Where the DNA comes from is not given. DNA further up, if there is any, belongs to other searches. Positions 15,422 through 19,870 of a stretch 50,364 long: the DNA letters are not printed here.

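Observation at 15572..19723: Blue-copper (halocyanin-like) domain tethered at the end of a 1383-aa hyper-acidic, Cys-rich, membrane-anchored protein near the cox operon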

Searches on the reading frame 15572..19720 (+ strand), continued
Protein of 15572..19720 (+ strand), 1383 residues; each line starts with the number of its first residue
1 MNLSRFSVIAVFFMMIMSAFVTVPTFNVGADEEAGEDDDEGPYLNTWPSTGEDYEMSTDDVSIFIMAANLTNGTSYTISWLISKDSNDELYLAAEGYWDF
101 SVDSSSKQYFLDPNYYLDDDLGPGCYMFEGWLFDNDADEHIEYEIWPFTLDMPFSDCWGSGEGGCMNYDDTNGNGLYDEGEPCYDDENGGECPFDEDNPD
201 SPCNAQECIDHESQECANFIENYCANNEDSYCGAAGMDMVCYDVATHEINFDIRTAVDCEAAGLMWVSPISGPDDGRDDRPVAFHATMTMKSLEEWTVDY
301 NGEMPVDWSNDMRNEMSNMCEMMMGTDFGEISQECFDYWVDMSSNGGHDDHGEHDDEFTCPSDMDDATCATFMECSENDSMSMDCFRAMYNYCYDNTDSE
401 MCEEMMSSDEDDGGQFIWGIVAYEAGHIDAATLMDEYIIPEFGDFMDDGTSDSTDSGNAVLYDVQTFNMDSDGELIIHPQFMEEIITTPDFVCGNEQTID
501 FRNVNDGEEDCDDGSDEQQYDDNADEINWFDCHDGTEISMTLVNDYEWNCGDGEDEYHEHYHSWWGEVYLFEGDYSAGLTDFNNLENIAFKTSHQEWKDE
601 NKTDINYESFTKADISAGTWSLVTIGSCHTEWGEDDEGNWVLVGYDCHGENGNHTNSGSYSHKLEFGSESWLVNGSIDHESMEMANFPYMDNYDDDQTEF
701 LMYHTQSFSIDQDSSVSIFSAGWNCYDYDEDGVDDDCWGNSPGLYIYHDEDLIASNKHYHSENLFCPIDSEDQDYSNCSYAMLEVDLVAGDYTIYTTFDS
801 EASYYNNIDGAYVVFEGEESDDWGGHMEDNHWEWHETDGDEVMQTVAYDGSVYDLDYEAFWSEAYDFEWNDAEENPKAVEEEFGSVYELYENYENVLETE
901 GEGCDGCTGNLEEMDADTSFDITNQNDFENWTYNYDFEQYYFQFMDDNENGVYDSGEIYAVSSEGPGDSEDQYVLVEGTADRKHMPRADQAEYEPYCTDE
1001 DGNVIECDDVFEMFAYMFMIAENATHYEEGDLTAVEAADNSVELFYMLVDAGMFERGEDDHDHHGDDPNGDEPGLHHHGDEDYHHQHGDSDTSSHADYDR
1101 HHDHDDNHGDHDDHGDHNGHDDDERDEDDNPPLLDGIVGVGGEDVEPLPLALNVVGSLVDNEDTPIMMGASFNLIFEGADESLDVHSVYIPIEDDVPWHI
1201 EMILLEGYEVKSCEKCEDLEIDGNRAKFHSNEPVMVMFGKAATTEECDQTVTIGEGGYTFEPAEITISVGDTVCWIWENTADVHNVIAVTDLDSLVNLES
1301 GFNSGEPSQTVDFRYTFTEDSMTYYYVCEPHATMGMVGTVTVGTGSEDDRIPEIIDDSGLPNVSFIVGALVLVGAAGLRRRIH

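Call 35: search_solved_structures(query=window:15572-19720:+, max_evalue=1, show_alignments=2)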
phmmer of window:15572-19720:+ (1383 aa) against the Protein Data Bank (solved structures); distinct sequences matched with E-value up to 1: 76 (the best 60 are shown).
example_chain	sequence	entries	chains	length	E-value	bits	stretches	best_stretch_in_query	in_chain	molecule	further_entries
1bxu_A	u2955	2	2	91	4.9e-09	37.7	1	1255-1342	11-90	PLASTOCYANIN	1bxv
1j5c_A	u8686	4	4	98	5.3e-09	37.6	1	1250-1342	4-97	PLASTOCYANIN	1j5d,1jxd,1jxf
1m9w_A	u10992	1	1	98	5.8e-09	37.5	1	1250-1342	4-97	plastocyanin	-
1pcs_A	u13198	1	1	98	6.7e-08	34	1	1250-1342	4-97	PLASTOCYANIN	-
3cvb_A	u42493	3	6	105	3.4e-07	31.6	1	1255-1342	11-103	Plastocyanin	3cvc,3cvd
3bqv_A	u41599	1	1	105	4e-07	31.4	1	1255-1342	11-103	Plastocyanin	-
4r0o_A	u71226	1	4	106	9.2e-07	30.2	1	1255-1342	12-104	Plastocyanin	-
2w88_A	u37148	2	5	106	9.3e-07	30.2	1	1255-1342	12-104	PLASTOCYANIN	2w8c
1baw_A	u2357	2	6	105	9.4e-07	30.2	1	1255-1342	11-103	PLASTOCYANIN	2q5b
5z0x_A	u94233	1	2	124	3.2e-06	28.4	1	1255-1345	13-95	Pseudoazurin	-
2gim_A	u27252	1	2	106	5.5e-06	27.6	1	1255-1343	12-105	Plastocyanin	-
1fa4_A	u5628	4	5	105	5.6e-06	27.6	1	1255-1343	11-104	PLASTOCYANIN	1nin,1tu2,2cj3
1pla_A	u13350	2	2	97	9.4e-06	26.9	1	1254-1342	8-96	PLASTOCYANIN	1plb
2jkw_A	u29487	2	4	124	1.1e-05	26.6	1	1255-1345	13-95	PSEUDOAZURIN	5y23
5xmo_A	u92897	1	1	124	1.3e-05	26.4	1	1255-1345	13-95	Pseudoazurin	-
8hm9_A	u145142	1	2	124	1.5e-05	26.2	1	1255-1345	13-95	Pseudoazurin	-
5ztd_A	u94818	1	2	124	3.6e-05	24.9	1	1255-1345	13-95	Pseudoazurin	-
6akn_A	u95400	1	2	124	3.6e-05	24.9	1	1255-1345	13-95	Pseudoazurin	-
1bqk_A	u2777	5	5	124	3.7e-05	24.9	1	1255-1345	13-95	PSEUDOAZURIN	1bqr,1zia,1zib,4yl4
6ifp_A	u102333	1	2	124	3.7e-05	24.9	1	1255-1345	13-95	Pseudoazurin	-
5yw3_A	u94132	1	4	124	4.4e-05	24.7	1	1255-1345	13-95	Pseudoazurin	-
9m62_A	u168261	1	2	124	4.8e-05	24.5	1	1255-1345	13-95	Pseudoazurin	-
5ysg_A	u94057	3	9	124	6e-05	24.2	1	1255-1345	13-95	Pseudoazurin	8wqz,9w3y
6yez_P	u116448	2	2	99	0.00024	22.2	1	1254-1342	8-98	Plastocyanin, chloroplastic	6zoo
7zqe_M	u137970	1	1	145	0.00026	22.1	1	1245-1342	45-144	Plastocyanin, chloroplastic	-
2plt_A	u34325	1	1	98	0.00049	21.2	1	1249-1342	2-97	PLASTOCYANIN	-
1b3i_A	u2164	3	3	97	0.00089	20.3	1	1259-1342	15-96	PROTEIN (PLASTOCYANIN) | Plastocyanin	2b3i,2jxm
1ylb_B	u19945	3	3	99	0.0009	20.3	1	1254-1342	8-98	Plastocyanin, chloroplast | PLASTOCYANIN | Plastocyanin, chloroplastic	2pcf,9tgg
1byo_A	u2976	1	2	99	0.0014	19.7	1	1254-1342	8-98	PROTEIN (PLASTOCYANIN)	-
9pcy_A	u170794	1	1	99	0.0016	19.5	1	1253-1342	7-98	PLASTOCYANIN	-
1teg_A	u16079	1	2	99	0.0018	19.3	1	1254-1342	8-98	Plastocyanin, chloroplast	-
1byp_A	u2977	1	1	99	0.002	19.1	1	1254-1342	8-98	PROTEIN (PLASTOCYANIN)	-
1ag6_A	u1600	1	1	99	0.003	18.6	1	1255-1342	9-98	PLASTOCYANIN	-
1oow_A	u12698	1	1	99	0.004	18.2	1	1255-1342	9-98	Plastocyanin, chloroplast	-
1tef_A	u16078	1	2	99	0.006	17.6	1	1255-1342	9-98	Plastocyanin, chloroplast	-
1plc_A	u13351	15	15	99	0.0079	17.2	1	1253-1342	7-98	PLASTOCYANIN | Plastocyanin A | Plastocyanin A, chloroplastic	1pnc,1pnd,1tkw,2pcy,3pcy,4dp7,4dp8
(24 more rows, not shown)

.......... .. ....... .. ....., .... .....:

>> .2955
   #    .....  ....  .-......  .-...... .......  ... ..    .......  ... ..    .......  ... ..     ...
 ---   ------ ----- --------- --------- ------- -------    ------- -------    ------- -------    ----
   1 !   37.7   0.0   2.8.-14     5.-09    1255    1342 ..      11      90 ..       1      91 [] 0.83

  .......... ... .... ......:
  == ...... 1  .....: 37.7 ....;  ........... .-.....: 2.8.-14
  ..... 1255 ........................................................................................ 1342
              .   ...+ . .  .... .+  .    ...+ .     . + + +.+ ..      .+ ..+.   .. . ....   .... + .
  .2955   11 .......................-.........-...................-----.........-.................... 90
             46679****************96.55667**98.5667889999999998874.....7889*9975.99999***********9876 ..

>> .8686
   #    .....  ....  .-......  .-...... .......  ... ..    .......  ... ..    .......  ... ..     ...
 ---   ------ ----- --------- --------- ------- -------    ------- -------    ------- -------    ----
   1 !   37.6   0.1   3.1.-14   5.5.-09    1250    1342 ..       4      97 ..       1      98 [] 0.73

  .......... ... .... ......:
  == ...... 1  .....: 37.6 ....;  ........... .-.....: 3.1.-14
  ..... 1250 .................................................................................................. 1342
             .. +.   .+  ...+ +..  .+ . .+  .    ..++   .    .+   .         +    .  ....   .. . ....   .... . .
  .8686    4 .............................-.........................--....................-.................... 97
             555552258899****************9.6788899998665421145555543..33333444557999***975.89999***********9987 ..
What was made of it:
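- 17024..17251 (+): Two single-disulfide LDL-receptor-A-like modules, aa 485-560. Each has a D-x-DG-S-DE acidic calcium-binding cluster. The Cys are C493/C511 and C532/C550. VLDL-receptor chains give weak PDB matches (call 35).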

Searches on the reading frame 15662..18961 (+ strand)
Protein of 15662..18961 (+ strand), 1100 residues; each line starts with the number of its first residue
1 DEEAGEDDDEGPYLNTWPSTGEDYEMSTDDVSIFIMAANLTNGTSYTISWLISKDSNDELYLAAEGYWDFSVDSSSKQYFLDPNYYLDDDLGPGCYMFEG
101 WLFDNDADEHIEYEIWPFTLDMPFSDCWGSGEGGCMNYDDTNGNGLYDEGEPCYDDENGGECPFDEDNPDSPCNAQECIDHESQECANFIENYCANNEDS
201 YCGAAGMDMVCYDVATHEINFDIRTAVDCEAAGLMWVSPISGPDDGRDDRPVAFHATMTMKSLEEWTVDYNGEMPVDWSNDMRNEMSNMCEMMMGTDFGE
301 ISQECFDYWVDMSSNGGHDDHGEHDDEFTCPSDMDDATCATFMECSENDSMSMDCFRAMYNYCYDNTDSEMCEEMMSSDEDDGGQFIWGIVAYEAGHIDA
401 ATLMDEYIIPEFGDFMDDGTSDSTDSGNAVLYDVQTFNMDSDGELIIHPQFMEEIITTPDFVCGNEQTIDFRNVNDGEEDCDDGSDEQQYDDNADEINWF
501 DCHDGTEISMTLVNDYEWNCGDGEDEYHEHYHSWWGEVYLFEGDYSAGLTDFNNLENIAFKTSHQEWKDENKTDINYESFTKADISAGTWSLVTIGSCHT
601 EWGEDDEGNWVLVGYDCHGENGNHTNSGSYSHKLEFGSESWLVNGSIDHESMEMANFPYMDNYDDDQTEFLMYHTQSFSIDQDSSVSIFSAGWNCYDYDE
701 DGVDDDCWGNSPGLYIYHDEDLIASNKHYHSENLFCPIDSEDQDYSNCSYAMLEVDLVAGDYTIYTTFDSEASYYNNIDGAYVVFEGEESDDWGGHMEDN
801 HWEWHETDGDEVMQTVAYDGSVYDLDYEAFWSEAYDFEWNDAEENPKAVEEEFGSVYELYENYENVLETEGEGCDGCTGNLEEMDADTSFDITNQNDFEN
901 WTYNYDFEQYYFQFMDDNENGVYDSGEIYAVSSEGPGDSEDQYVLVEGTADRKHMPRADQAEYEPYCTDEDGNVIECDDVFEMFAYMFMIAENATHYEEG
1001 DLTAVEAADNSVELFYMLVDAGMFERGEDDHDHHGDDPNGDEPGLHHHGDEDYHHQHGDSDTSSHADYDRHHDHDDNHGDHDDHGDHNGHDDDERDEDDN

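Call 56: predict_structure(alignment_id=A3)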
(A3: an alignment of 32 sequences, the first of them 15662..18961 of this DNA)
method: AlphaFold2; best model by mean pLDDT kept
length: 1100 residues; sequences in the alignment: 32
mean_pLDDT: 53.3   pTM: 0.32
mean pLDDT of the five models: 53.3, 52.9, 52.8, 51.1, 49.8
residues with pLDDT >= 90: 8; 70-90: 280; 50-70: 232; < 50: 580
segments of 3 or more residues with pLDDT < 50: 1-39, 53-62, 76-160, 244-248, 313-327, 377-383, 415-429, 454-460, 463-465, 471-499, 501-533, 553-578, 599-616, 618-624, 650-652, 654-670, 800-954, 960-972, 1026-1100
pLDDT, mean of each block of 10 residues (from residue 1): 33 28 33 42 52 44 51 49 42 41 42 31 33 30 33 39 73 78 76 81 68 74 79 76 49 58 57 60 67 65 66 47 48 71 62 76 75 55 68 89 82 48 41 79 70 51 50 42 42 45 44 35 38 57 67 45 33 35 67 62 34 41 56 78 71 43 33 75 83 79 74 79 68 66 63 83 78 83 66 74 39 33 37 42 43 38 35 37 33 33 31 36 35 33 39 48 43 52 66 75 89 84 54 37 31 27 27 25 27 30
secondary structure, 60 per line:
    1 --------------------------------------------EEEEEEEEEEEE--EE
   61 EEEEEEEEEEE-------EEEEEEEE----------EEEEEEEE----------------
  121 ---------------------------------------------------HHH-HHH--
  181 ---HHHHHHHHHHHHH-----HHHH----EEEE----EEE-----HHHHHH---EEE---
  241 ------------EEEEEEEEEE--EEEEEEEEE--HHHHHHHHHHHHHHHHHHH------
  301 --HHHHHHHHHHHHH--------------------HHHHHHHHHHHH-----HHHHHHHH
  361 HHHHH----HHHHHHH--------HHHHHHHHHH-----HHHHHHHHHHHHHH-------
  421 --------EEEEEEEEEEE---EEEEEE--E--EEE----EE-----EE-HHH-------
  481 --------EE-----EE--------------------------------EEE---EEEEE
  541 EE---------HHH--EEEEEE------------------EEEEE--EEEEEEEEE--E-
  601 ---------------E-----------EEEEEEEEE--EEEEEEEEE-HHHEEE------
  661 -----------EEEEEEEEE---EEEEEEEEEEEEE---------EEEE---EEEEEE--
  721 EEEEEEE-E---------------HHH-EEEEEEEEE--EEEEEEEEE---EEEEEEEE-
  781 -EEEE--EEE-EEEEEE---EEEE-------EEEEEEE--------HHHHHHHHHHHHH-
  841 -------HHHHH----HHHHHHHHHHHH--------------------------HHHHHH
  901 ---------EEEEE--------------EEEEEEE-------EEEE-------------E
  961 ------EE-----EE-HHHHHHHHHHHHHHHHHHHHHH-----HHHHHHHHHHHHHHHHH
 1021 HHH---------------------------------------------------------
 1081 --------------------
elements in order (helices of 4 or more, strands of 3 or more residues): E45-56 E59-71 E79-86 E97-104 H184-196 H202-205 E210-213 E218-220 H226-231 E235-237 E253-262 E265-273 H276-294 H303-315 H336-347 H353-365 H370-376 H385-394 H400-413 E429-439 E443-448 E454-456 E530-532 E536-542 E557-562 E581-585 E588-596 E628-636 E639-647 E652-654 E672-680 E684-696 E706-709 E713-718 E721-727 E749-757 E760-768 E772-779 E782-785 E788-790 E792-797 E801-804 E812-818 H827-839 H848-852 H857-868 H895-900 E910-914 E929-935 E943-946 H977-998 H1004-1023
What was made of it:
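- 15692..16066 (+): Variable insert, aa 41-165. It is present in only about 10-25% of family members. AF2 confidence is low (call 56).
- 16109..17023 (+): Cys-rich acidic region, mostly helical, aa 180-484. It holds conserved Cys C320, C335, C360, C369, C393 and C402. AF2 predicts helices with pLDDT up to 89 in parts (call 56).
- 17252..18091 (+): Beta-sandwich-rich core of the ectodomain, aa 561-840, with conserved Cys pairs. It is specific to this family. AF2 predicts strands with pLDDT 65-83 over aa 660-830 (call 56).
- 18509..18736 (+): Conserved helical hairpin, aa 980-1055. AF2 predicts helices at model residues 977-1023 with pLDDT up to 89 (call 56).
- The AF2 model of the ectodomain is poor, with mean pLDDT 53 (call 56).
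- Tried and rejected: The AF2 model of aa 31-1130 was poor (mean pLDDT 53, call 56).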

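Call 58: fold_search(model_id=the predicted structure, library=pdb)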
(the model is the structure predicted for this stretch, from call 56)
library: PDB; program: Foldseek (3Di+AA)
matches with E <= 10: 789; with E <= 0.001: 0
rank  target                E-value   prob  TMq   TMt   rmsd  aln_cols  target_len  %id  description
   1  5wtb_A                2.6e-03  0.35  0.06  0.16  19.9       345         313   12  Complex Structure of Staphylococcus aureus SdrE with human complement factor H (released 2017-07-19)
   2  6leb_A                2.6e-03  0.33  0.07  0.16  18.0       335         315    8  Staphylococcus aureus surface protein SdrC mutant-P366H (released 2020-11-25)
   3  4b60_B                4.9e-03  0.47  0.07  0.18  18.1       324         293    9  Structure of rFnBPA(189-505) in complex with fibrinogen gamma chain C- terminal peptide (released 2013-10-09)
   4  2ylh                  7.1e-03  0.44  0.07  0.20  20.2       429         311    8  Structure of N-terminal domain of Candida albicans Als9-2 G299W mutant (released 2011-10-05)
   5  5wta_A                7.9e-03  0.28  0.07  0.16  17.6       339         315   10  Crystal Structure of Staphylococcus aureus SdrE apo form (released 2017-07-19)
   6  9rm3_A                9.3e-03  0.35  0.05  0.15  22.9       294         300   10  Crystal structure of human CD22 Ig domains 1-3 in complex with modified sialoside 17 (released 2026-01-28)
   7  6lxh_C                1.0e-02  0.21  0.06  0.15  18.8       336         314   10  Staphylococcus aureus surface protein-sdrc (released 2020-04-22)
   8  2y7o                  1.3e-02  0.38  0.08  0.21  20.5       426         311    8  Structure of N-terminal domain of Candida albicans als9-2 - G299W mutant (released 2011-10-05)
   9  6lxh_A                1.9e-02  0.15  0.06  0.15  18.3       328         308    9  Staphylococcus aureus surface protein-sdrc (released 2020-04-22)
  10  4f1z_A                2.0e-02  0.16  0.07  0.16  20.0       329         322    8  Crystal structures reveal the multi-ligand binding mechanism of the Staphylococcus aureus ClfB (released 2012-08-08)
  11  2y7n                  2.2e-02  0.35  0.08  0.21  20.4       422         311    8  Structure of N-terminal domain of Candida albicans als9-2 - Apo Form (released 2011-10-05)
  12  4kh9_B                2.2e-02  0.18  0.05  0.15  22.4       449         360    7  Crystal structure of a DUF4785 family protein (lpg0956) from Legionella pneumophila subsp. pneumophila str. Philadelph (released 2013-07-03)
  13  5wtb_B                2.4e-02  0.20  0.06  0.16  20.3       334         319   11  Complex Structure of Staphylococcus aureus SdrE with human complement factor H (released 2017-07-19)
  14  8yp1_B                2.7e-02  0.11  0.04  0.10  25.9       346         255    8  Crystal structure of HARS WHEP domain fused with Fc (released 2025-02-12)
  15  2ral_A                2.8e-02  0.23  0.08  0.18  17.1       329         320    8  Crystal Structure Analysis of double cysteine mutant of S.epidermidis adhesin SdrG: Evidence for the Dock,Lock and Lat (released 2007-11-06)
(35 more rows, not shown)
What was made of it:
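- The weak structural resemblances are to adhesin Ig-like tandems and an S-layer protein (call 58).
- Tried and rejected: Foldseek against the PDB gave nothing with E <= 0.001 (call 58).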
